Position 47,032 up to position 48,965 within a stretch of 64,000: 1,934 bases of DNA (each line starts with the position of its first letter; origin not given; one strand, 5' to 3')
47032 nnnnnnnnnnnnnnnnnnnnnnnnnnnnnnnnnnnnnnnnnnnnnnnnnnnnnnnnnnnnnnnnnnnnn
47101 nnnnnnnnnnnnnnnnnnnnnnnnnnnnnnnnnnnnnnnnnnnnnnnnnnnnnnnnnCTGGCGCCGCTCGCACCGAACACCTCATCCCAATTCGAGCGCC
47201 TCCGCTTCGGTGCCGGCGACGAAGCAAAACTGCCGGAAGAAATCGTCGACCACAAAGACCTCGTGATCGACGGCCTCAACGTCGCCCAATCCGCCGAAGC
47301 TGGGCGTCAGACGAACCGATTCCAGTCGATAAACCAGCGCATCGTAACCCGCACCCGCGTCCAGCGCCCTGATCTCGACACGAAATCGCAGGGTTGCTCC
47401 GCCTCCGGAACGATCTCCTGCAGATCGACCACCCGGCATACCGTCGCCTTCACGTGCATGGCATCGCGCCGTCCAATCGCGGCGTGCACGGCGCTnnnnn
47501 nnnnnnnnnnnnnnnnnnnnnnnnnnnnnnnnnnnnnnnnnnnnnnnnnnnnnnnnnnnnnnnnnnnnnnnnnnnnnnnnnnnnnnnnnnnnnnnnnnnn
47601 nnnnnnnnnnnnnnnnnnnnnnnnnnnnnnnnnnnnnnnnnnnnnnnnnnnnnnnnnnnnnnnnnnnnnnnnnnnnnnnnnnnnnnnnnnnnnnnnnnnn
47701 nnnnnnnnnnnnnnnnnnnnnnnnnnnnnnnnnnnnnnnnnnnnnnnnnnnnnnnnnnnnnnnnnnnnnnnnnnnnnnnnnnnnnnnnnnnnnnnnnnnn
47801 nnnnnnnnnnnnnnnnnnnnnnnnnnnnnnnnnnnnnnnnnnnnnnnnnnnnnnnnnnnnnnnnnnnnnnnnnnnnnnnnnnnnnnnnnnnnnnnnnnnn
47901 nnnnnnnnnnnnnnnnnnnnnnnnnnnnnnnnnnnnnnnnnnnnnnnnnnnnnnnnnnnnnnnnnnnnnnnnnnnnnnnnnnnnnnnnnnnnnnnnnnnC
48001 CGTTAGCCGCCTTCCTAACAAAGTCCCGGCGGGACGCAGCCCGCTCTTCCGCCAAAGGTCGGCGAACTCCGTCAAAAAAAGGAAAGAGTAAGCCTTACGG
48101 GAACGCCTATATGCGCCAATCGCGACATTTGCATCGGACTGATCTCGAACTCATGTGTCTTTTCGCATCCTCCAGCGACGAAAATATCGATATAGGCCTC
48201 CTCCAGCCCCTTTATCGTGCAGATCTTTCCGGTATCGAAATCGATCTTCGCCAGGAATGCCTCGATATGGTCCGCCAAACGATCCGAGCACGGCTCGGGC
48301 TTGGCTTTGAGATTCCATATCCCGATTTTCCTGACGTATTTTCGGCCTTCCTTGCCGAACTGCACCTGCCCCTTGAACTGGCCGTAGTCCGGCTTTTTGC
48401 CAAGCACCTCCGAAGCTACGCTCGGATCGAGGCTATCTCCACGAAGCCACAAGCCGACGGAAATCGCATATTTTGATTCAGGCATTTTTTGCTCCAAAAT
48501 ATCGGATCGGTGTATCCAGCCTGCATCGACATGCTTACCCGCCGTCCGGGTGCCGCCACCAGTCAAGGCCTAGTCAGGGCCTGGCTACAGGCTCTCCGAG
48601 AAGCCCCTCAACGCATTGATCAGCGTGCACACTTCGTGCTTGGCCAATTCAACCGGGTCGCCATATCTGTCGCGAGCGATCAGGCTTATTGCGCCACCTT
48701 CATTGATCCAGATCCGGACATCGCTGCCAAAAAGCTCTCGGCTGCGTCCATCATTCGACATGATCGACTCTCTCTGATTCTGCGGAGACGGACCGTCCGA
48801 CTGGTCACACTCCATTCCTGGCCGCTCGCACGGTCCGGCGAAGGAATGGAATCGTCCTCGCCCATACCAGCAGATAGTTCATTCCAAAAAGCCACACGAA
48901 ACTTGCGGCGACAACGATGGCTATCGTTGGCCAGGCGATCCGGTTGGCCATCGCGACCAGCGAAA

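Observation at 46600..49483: Lower-GC islet of six small orphan genes abutting the 3' end of tRNA-Phe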

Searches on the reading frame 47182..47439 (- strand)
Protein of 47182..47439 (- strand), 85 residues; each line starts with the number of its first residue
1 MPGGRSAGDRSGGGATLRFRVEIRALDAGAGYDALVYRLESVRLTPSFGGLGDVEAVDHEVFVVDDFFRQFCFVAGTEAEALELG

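Call 4: search_protein_families(library=pfam, proteins=[window:47182-47439:-], max_evalue=1)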
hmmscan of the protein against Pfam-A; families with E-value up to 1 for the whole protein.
window:47182-47439:- (85 aa): 0 families

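Call 5: search_protein_families(library=padloc, proteins=[window:47182-47439:-], max_evalue=1)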
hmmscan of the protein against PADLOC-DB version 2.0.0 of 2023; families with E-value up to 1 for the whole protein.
window:47182-47439:- (85 aa): 0 families

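Call 9: search_protein_families(library=ncbifam, proteins=[window:47182-47439:-], max_evalue=1)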
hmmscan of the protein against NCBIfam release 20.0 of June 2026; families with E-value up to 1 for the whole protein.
window:47182-47439:- (85 aa): 0 families

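Call 10: search_protein_families(library=phrogs, proteins=[window:47182-47439:-], max_evalue=1)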
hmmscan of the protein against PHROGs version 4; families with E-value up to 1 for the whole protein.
window:47182-47439:- (85 aa): 0 families

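Call 71: search_protein_families(library=pfam, proteins=[P0109, P0020, P0032, P0062, P0023, P0056, P0089], max_evalue=0.01)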
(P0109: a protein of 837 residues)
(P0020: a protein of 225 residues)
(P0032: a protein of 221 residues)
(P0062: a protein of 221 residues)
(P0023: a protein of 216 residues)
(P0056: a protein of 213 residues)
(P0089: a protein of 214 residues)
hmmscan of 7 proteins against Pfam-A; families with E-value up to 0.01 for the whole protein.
P0109 (837 aa): 0 families

P0020 (225 aa): 0 families

P0032 (221 aa): 0 families

P0062 (221 aa): 0 families

P0023 (216 aa): 0 families

P0056 (213 aa): 0 families

P0089 (214 aa): 0 families

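Call 77: search_protein_families(library=pfam, proteins=[L106:3739-5223:+, L099:2-1423:+, L095:1-891:+, L095:888-1307:+, L093:1-507:+, L100:1209-3473:+, L101:563-1345:+, L103:617-1201:+, L104:1-294:+, L105:218-829:+], max_evalue=0.01)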
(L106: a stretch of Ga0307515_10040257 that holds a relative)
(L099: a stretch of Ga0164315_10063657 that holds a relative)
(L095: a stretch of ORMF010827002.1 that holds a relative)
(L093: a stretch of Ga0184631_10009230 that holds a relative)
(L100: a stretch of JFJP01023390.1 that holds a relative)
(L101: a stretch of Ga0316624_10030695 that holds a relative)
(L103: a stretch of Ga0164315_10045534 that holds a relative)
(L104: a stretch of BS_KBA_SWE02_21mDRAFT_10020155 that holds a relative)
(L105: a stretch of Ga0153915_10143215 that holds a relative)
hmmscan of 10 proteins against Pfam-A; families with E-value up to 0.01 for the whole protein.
L106:3739-5223:+ (494 aa): 9 families
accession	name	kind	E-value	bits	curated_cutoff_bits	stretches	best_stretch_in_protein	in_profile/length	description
PF01266.30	DAO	-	1.3e-54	186.6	27.9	1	113-465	2-353/353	FAD dependent oxidoreductase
PF07992.20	Pyr_redox_2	-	1e-05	25.6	26.1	1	112-147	144-178/291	Pyridine nucleotide-disulphide oxidoreductase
PF04820.20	Trp_halogenase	-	4.4e-05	23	21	0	261-327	156-223/458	Tryptophan halogenase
PF13450.12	NAD_binding_8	-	7.8e-05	23.3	21.9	1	115-145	1-30/68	NAD(P)-binding Rossmann-like domain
PF00070.33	Pyr_redox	-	0.00048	21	22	1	112-145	1-33/82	Pyridine nucleotide-disulphide oxidoreductase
PF02737.24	3HCDH_N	-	0.00071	20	22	1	112-154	1-42/180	3-hydroxyacyl-CoA dehydrogenase, NAD binding domain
PF02558.23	ApbA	-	0.00097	19.2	22.2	1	113-168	1-56/150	Ketopantoate reductase PanE/ApbA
PF01262.27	AlaDh_PNT_C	-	0.002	18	23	1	111-167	29-85/214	Alanine dehydrogenase/PNT, C-terminal domain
PF13454.12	NAD_binding_9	-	0.0084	16.5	21.8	0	266-316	104-153/155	FAD-NAD(P)-binding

L099:2-1423:+ (473 aa): 3 families
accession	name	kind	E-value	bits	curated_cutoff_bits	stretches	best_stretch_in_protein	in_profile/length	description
PF13229.12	Beta_helix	-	7.4e-20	71.6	25.9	2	250-367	21-139/158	Right handed beta helix region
PF05048.19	NosD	-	5.1e-14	52.7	23.6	1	248-369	30-150/212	Periplasmic copper-binding protein (NosD)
PF07602.17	DUF1565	-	4e-06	26.8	20.3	1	276-382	122-216/257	Protein of unknown function (DUF1565)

L095:1-891:+ (296 aa): 1 family
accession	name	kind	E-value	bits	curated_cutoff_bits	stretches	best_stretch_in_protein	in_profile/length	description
PF05593.20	RHS_repeat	-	3.1e-08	34.2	22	0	77-104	2-28/38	RHS Repeat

L095:888-1307:+ (139 aa): 0 families

L093:1-507:+ (168 aa): 0 families

L100:1209-3473:+ (754 aa): 6 families
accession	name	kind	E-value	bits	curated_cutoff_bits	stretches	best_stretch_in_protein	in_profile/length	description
PF20720.3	nSTAND3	-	2.5e-06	27.7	27.2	1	451-485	16-51/155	Novel STAND NTPase 3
PF13245.12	AAA_19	-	0.00013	22.6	25.1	0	450-475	9-34/134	AAA domain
PF13401.12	AAA_22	-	0.00083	20.1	27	1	451-486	4-42/130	AAA domain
PF00004.35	AAA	-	0.0032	18.3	21.2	0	456-477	2-23/131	ATPase family associated with various cellular activities (AAA)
PF13191.12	AAA_16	-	0.0063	17.5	32.6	0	450-477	22-49/167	AAA ATPase domain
PF24883.2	NPHP3_N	-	0.009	16.7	24.8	0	447-474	15-44/164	Nephrocystin 3, N-terminal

L101:563-1345:+ (260 aa): 0 families

L103:617-1201:+ (194 aa): 0 families

L104:1-294:+ (97 aa): 1 family
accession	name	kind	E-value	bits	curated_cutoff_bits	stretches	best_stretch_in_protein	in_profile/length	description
PF05593.20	RHS_repeat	-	0.00038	21.2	22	0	16-42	1-32/38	RHS Repeat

L105:218-829:+ (203 aa): 0 families

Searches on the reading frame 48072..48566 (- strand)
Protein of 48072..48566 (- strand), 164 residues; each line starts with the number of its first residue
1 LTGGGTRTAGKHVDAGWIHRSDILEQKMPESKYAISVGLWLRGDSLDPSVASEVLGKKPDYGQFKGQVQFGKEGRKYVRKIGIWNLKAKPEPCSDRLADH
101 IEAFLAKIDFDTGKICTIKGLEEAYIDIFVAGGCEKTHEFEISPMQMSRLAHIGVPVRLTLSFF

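Call 4: search_protein_families(library=pfam, proteins=[window:48072-48566:-], max_evalue=1)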
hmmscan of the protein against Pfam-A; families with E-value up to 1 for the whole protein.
window:48072-48566:- (164 aa): 1 family
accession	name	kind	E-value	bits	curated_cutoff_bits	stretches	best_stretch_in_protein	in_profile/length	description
PF14106.11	DUF4279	-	7.2e-08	33.2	25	1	43-155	2-112/116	Domain of unknown function (DUF4279)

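Call 5: search_protein_families(library=padloc, proteins=[window:48072-48566:-], max_evalue=1)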
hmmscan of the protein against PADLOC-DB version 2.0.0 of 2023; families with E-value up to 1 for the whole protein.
window:48072-48566:- (164 aa): 0 families

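Call 9: search_protein_families(library=ncbifam, proteins=[window:48072-48566:-], max_evalue=1)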
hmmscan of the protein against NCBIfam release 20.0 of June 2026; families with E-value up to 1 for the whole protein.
window:48072-48566:- (164 aa): 0 families

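Call 10: search_protein_families(library=phrogs, proteins=[window:48072-48566:-], max_evalue=1)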
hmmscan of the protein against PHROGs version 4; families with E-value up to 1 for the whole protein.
window:48072-48566:- (164 aa): 0 families

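Call 26: search_solved_structures(query=window:48072-48485:-, max_evalue=10)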
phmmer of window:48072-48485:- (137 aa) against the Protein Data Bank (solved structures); distinct sequences matched with E-value up to 10: 0.

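Call 65: search_dna_similar(query=window:48072-48485:-, collection=plasmids, mode=protein, max_evalue=0.001, max_rows=15)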
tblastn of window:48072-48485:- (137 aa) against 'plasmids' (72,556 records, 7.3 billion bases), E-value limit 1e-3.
Records with a match: 2; places in all: 2; records where one place covers at least 80% of the query: 2.
Best place of each record, by identity: <60% 2.
By first word of the organism name: Rhizobium 2.
By predicted mobility (MOB-suite, as given by PLSDB): conjugative 1; non-mobilizable 1.
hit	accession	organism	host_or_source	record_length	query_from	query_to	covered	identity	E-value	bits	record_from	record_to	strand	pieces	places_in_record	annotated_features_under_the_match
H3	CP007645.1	Rhizobium etli bv. phaseoli str. IE4803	Phaseolus vulgaris,whole organism,nodule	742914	9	135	93%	22.1%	3e-4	46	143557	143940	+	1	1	none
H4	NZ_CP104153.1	Rhizobium sophoriradicis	Phaseolus vulgaris,cell culture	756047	9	135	93%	22.1%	3e-4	46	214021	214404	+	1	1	DUF4279 domain-containing protein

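Call 68: get_annotated_region(hit=H4, flank=6000)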
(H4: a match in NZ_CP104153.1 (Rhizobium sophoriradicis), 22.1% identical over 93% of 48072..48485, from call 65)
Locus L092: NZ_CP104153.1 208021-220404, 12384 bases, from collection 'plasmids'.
description: Rhizobium sophoriradicis strain CC511 plasmid pCC511_1, complete sequence
organism: Rhizobium sophoriradicis (NCBI taxid 1535245)
taxonomy: Bacteria; Pseudomonadota; Alphaproteobacteria; Hyphomicrobiales; Rhizobiaceae; Rhizobium; Rhizobium sophoriradicis
host: -; source: Phaseolus vulgaris,cell culture; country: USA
typing (MOB-suite, as given by PLSDB): non-mobilizable; replicon rep_cluster_841
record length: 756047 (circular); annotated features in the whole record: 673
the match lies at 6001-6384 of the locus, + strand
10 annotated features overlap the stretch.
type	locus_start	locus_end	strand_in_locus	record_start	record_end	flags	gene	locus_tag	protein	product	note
CDS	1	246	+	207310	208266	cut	-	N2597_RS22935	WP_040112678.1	hypothetical protein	-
CDS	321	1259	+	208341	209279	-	-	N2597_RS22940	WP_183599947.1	hypothetical protein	-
CDS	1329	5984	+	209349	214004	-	-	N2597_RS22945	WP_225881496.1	RHS repeat-associated core domain-containing protein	-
CDS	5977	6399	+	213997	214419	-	-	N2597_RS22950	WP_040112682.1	DUF4279 domain-containing protein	-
CDS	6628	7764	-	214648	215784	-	-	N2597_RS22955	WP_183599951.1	aldo/keto reductase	-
CDS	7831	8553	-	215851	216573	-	-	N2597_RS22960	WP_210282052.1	carboxymuconolactone decarboxylase family protein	-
CDS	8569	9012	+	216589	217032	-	-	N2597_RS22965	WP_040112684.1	transposase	-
CDS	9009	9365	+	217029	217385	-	tnpB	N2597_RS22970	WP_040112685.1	IS66 family insertion sequence element accessory protein TnpB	-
CDS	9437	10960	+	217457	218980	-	-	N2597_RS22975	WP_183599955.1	IS66 family transposase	-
CDS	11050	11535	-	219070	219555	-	-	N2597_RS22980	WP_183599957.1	hypothetical protein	-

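Call 71: search_protein_families(library=pfam, proteins=[P0109, P0020, P0032, P0062, P0023, P0056, P0089], max_evalue=0.01)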
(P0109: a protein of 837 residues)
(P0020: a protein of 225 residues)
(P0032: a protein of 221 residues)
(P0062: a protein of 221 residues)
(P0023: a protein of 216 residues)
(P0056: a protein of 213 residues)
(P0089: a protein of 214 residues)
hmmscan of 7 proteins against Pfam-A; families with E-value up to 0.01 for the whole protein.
P0109 (837 aa): 0 families

P0020 (225 aa): 0 families

P0032 (221 aa): 0 families

P0062 (221 aa): 0 families

P0023 (216 aa): 0 families

P0056 (213 aa): 0 families

P0089 (214 aa): 0 families

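Call 77: search_protein_families(library=pfam, proteins=[L106:3739-5223:+, L099:2-1423:+, L095:1-891:+, L095:888-1307:+, L093:1-507:+, L100:1209-3473:+, L101:563-1345:+, L103:617-1201:+, L104:1-294:+, L105:218-829:+], max_evalue=0.01)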
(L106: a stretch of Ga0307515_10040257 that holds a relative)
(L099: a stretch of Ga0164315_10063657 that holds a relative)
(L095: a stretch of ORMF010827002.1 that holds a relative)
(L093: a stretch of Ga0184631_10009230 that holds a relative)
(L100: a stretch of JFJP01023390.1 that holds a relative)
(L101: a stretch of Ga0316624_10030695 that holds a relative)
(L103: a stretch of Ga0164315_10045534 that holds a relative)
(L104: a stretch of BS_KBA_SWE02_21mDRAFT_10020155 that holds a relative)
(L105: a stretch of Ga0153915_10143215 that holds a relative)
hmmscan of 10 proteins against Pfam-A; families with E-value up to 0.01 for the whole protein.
L106:3739-5223:+ (494 aa): 9 families
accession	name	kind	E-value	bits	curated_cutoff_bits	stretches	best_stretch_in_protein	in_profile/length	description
PF01266.30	DAO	-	1.3e-54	186.6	27.9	1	113-465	2-353/353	FAD dependent oxidoreductase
PF07992.20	Pyr_redox_2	-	1e-05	25.6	26.1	1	112-147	144-178/291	Pyridine nucleotide-disulphide oxidoreductase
PF04820.20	Trp_halogenase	-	4.4e-05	23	21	0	261-327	156-223/458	Tryptophan halogenase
PF13450.12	NAD_binding_8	-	7.8e-05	23.3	21.9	1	115-145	1-30/68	NAD(P)-binding Rossmann-like domain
PF00070.33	Pyr_redox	-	0.00048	21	22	1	112-145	1-33/82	Pyridine nucleotide-disulphide oxidoreductase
PF02737.24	3HCDH_N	-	0.00071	20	22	1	112-154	1-42/180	3-hydroxyacyl-CoA dehydrogenase, NAD binding domain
PF02558.23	ApbA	-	0.00097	19.2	22.2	1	113-168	1-56/150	Ketopantoate reductase PanE/ApbA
PF01262.27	AlaDh_PNT_C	-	0.002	18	23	1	111-167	29-85/214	Alanine dehydrogenase/PNT, C-terminal domain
PF13454.12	NAD_binding_9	-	0.0084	16.5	21.8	0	266-316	104-153/155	FAD-NAD(P)-binding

L099:2-1423:+ (473 aa): 3 families
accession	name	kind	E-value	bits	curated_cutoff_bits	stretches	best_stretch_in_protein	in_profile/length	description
PF13229.12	Beta_helix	-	7.4e-20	71.6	25.9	2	250-367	21-139/158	Right handed beta helix region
PF05048.19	NosD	-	5.1e-14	52.7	23.6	1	248-369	30-150/212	Periplasmic copper-binding protein (NosD)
PF07602.17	DUF1565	-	4e-06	26.8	20.3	1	276-382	122-216/257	Protein of unknown function (DUF1565)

L095:1-891:+ (296 aa): 1 family
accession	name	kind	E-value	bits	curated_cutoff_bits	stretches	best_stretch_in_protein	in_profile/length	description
PF05593.20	RHS_repeat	-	3.1e-08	34.2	22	0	77-104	2-28/38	RHS Repeat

L095:888-1307:+ (139 aa): 0 families

L093:1-507:+ (168 aa): 0 families

L100:1209-3473:+ (754 aa): 6 families
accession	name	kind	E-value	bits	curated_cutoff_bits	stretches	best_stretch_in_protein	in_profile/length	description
PF20720.3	nSTAND3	-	2.5e-06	27.7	27.2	1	451-485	16-51/155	Novel STAND NTPase 3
PF13245.12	AAA_19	-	0.00013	22.6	25.1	0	450-475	9-34/134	AAA domain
PF13401.12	AAA_22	-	0.00083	20.1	27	1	451-486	4-42/130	AAA domain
PF00004.35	AAA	-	0.0032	18.3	21.2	0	456-477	2-23/131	ATPase family associated with various cellular activities (AAA)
PF13191.12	AAA_16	-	0.0063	17.5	32.6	0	450-477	22-49/167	AAA ATPase domain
PF24883.2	NPHP3_N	-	0.009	16.7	24.8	0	447-474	15-44/164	Nephrocystin 3, N-terminal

L101:563-1345:+ (260 aa): 0 families

L103:617-1201:+ (194 aa): 0 families

L104:1-294:+ (97 aa): 1 family
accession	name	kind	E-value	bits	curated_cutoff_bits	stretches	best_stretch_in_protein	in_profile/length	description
PF05593.20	RHS_repeat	-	0.00038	21.2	22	0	16-42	1-32/38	RHS Repeat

L105:218-829:+ (203 aa): 0 families

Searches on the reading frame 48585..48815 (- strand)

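Call 4: search_protein_families(library=pfam, proteins=[window:48585-48815:-], max_evalue=1)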
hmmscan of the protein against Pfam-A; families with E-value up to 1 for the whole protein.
window:48585-48815:- (76 aa): 0 families

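Call 5: search_protein_families(library=padloc, proteins=[window:48585-48815:-], max_evalue=1)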
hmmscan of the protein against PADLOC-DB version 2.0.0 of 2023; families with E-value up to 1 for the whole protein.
window:48585-48815:- (76 aa): 0 families

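Call 9: search_protein_families(library=ncbifam, proteins=[window:48585-48815:-], max_evalue=1)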
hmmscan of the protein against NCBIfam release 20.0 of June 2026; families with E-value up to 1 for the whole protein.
window:48585-48815:- (76 aa): 0 families

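Call 10: search_protein_families(library=phrogs, proteins=[window:48585-48815:-], max_evalue=1)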
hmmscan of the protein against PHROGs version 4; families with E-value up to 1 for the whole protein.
window:48585-48815:- (76 aa): 2 families
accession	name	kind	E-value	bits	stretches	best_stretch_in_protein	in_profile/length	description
phrog_34308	-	unknown function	0.22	12.6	1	37-64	15-41/51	-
phrog_30189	-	unknown function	0.27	12.3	1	39-70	71-102/125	-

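Call 71: search_protein_families(library=pfam, proteins=[P0109, P0020, P0032, P0062, P0023, P0056, P0089], max_evalue=0.01)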
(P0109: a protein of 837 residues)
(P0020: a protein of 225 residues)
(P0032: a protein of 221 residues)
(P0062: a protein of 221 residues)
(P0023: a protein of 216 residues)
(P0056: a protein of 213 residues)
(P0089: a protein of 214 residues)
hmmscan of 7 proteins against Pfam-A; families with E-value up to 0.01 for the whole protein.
P0109 (837 aa): 0 families

P0020 (225 aa): 0 families

P0032 (221 aa): 0 families

P0062 (221 aa): 0 families

P0023 (216 aa): 0 families

P0056 (213 aa): 0 families

P0089 (214 aa): 0 families

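Call 77: search_protein_families(library=pfam, proteins=[L106:3739-5223:+, L099:2-1423:+, L095:1-891:+, L095:888-1307:+, L093:1-507:+, L100:1209-3473:+, L101:563-1345:+, L103:617-1201:+, L104:1-294:+, L105:218-829:+], max_evalue=0.01)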
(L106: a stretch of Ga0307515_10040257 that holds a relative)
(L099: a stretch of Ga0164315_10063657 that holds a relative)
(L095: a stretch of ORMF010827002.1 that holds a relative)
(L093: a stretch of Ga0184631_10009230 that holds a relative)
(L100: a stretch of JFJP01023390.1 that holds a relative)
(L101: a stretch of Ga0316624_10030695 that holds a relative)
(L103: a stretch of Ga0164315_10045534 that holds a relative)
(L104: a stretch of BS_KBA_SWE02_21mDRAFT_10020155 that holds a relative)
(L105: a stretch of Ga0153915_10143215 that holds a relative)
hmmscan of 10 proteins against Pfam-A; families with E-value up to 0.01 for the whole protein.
L106:3739-5223:+ (494 aa): 9 families
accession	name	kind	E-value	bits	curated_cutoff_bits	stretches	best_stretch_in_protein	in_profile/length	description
PF01266.30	DAO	-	1.3e-54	186.6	27.9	1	113-465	2-353/353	FAD dependent oxidoreductase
PF07992.20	Pyr_redox_2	-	1e-05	25.6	26.1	1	112-147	144-178/291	Pyridine nucleotide-disulphide oxidoreductase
PF04820.20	Trp_halogenase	-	4.4e-05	23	21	0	261-327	156-223/458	Tryptophan halogenase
PF13450.12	NAD_binding_8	-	7.8e-05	23.3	21.9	1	115-145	1-30/68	NAD(P)-binding Rossmann-like domain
PF00070.33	Pyr_redox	-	0.00048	21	22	1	112-145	1-33/82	Pyridine nucleotide-disulphide oxidoreductase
PF02737.24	3HCDH_N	-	0.00071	20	22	1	112-154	1-42/180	3-hydroxyacyl-CoA dehydrogenase, NAD binding domain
PF02558.23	ApbA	-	0.00097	19.2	22.2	1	113-168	1-56/150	Ketopantoate reductase PanE/ApbA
PF01262.27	AlaDh_PNT_C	-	0.002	18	23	1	111-167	29-85/214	Alanine dehydrogenase/PNT, C-terminal domain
PF13454.12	NAD_binding_9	-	0.0084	16.5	21.8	0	266-316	104-153/155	FAD-NAD(P)-binding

L099:2-1423:+ (473 aa): 3 families
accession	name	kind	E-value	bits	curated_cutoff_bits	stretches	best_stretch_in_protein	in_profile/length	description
PF13229.12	Beta_helix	-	7.4e-20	71.6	25.9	2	250-367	21-139/158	Right handed beta helix region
PF05048.19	NosD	-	5.1e-14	52.7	23.6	1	248-369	30-150/212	Periplasmic copper-binding protein (NosD)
PF07602.17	DUF1565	-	4e-06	26.8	20.3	1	276-382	122-216/257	Protein of unknown function (DUF1565)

L095:1-891:+ (296 aa): 1 family
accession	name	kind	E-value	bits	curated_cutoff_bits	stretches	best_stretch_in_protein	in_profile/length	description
PF05593.20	RHS_repeat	-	3.1e-08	34.2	22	0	77-104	2-28/38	RHS Repeat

L095:888-1307:+ (139 aa): 0 families

L093:1-507:+ (168 aa): 0 families

L100:1209-3473:+ (754 aa): 6 families
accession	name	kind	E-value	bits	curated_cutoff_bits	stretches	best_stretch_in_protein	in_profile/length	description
PF20720.3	nSTAND3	-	2.5e-06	27.7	27.2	1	451-485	16-51/155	Novel STAND NTPase 3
PF13245.12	AAA_19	-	0.00013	22.6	25.1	0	450-475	9-34/134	AAA domain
PF13401.12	AAA_22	-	0.00083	20.1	27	1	451-486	4-42/130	AAA domain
PF00004.35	AAA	-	0.0032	18.3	21.2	0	456-477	2-23/131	ATPase family associated with various cellular activities (AAA)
PF13191.12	AAA_16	-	0.0063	17.5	32.6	0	450-477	22-49/167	AAA ATPase domain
PF24883.2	NPHP3_N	-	0.009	16.7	24.8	0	447-474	15-44/164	Nephrocystin 3, N-terminal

L101:563-1345:+ (260 aa): 0 families

L103:617-1201:+ (194 aa): 0 families

L104:1-294:+ (97 aa): 1 family
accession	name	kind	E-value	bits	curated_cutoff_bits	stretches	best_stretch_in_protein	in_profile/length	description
PF05593.20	RHS_repeat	-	0.00038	21.2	22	0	16-42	1-32/38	RHS Repeat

L105:218-829:+ (203 aa): 0 families
